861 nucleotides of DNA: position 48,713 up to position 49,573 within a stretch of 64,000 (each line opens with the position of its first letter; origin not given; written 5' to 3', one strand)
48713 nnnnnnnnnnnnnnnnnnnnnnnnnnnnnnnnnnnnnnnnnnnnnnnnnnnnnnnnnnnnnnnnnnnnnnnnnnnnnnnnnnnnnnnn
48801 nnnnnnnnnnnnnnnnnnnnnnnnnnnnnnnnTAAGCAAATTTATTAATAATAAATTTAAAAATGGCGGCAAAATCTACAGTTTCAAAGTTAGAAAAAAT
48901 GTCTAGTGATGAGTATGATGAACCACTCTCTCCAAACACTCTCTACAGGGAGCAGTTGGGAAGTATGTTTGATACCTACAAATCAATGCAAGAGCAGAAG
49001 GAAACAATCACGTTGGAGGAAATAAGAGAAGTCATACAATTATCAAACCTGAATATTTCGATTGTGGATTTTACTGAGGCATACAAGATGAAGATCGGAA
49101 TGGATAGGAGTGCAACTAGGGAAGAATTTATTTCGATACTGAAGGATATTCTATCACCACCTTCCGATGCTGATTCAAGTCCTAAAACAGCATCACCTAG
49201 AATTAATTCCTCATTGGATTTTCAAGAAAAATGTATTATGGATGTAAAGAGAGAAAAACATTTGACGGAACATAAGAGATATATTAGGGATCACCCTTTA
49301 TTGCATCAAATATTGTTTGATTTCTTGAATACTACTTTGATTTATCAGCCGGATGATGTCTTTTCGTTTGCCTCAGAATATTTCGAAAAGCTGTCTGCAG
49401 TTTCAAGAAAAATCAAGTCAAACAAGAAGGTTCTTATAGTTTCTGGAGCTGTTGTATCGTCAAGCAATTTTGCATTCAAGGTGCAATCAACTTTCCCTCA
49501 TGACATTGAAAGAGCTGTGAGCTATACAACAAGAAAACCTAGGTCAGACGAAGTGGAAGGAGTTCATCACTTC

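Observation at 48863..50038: RIIa docking domain fused to a guanylate-kinase-like domain without a P-loop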

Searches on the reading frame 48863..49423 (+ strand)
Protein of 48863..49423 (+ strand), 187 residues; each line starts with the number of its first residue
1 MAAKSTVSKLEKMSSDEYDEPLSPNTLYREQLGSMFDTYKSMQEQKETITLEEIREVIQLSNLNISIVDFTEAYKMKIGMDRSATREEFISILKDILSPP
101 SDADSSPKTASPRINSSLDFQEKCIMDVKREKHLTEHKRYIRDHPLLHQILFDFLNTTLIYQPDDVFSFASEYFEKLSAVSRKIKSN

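Call 16: search_solved_structures(query=window:48863-49423:+, max_evalue=10, show_alignments=5)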
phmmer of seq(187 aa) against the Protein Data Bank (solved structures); distinct sequences matched with E-value up to 10: 10.
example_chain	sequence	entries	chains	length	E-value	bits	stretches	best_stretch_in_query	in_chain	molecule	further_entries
9fqr_Xh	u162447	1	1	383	1.5e-05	28.2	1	125-176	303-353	Ciliogenesis-associated TTC17-interacting protein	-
9d2f_c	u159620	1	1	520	2e-05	27.8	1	116-181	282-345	Ciliogenesis-associated TTC17-interacting protein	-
9d5n_CR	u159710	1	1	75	3.3e-05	27.1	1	128-176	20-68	RIIa domain-containing protein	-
3tmh_B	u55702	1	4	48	0.22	14.6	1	137-179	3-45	cAMP-dependent protein kinase type II-alpha regulatory subunit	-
1l6e_A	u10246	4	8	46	0.36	13.9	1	137-179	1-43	cAMP-dependent protein kinase Type II-alpha regulatory chain | PROTEIN (CAMP-DEPENDENT PROTEIN KINASE TYPE II REGULATORY SUBUNIT) | cAMP-dependent protein kinas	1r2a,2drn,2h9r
2izy_A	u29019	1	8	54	0.51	13.4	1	141-184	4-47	CAMP-DEPENDENT PROTEIN KINASE REGULATORY SUBUNIT II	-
2hwn_A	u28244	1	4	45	0.68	13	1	140-179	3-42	cAMP-dependent protein kinase type II-alpha regulatory subunit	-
4zp3_A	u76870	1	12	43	1.1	12.4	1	141-178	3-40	cAMP-dependent protein kinase type II-alpha regulatory subunit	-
2kyg_A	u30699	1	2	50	1.1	12.4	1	140-178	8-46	cAMP-dependent protein kinase type II-alpha regulatory subunit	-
8s8o_A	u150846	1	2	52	1.1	12.3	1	140-178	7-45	cAMP-dependent protein kinase type II-alpha regulatory subunit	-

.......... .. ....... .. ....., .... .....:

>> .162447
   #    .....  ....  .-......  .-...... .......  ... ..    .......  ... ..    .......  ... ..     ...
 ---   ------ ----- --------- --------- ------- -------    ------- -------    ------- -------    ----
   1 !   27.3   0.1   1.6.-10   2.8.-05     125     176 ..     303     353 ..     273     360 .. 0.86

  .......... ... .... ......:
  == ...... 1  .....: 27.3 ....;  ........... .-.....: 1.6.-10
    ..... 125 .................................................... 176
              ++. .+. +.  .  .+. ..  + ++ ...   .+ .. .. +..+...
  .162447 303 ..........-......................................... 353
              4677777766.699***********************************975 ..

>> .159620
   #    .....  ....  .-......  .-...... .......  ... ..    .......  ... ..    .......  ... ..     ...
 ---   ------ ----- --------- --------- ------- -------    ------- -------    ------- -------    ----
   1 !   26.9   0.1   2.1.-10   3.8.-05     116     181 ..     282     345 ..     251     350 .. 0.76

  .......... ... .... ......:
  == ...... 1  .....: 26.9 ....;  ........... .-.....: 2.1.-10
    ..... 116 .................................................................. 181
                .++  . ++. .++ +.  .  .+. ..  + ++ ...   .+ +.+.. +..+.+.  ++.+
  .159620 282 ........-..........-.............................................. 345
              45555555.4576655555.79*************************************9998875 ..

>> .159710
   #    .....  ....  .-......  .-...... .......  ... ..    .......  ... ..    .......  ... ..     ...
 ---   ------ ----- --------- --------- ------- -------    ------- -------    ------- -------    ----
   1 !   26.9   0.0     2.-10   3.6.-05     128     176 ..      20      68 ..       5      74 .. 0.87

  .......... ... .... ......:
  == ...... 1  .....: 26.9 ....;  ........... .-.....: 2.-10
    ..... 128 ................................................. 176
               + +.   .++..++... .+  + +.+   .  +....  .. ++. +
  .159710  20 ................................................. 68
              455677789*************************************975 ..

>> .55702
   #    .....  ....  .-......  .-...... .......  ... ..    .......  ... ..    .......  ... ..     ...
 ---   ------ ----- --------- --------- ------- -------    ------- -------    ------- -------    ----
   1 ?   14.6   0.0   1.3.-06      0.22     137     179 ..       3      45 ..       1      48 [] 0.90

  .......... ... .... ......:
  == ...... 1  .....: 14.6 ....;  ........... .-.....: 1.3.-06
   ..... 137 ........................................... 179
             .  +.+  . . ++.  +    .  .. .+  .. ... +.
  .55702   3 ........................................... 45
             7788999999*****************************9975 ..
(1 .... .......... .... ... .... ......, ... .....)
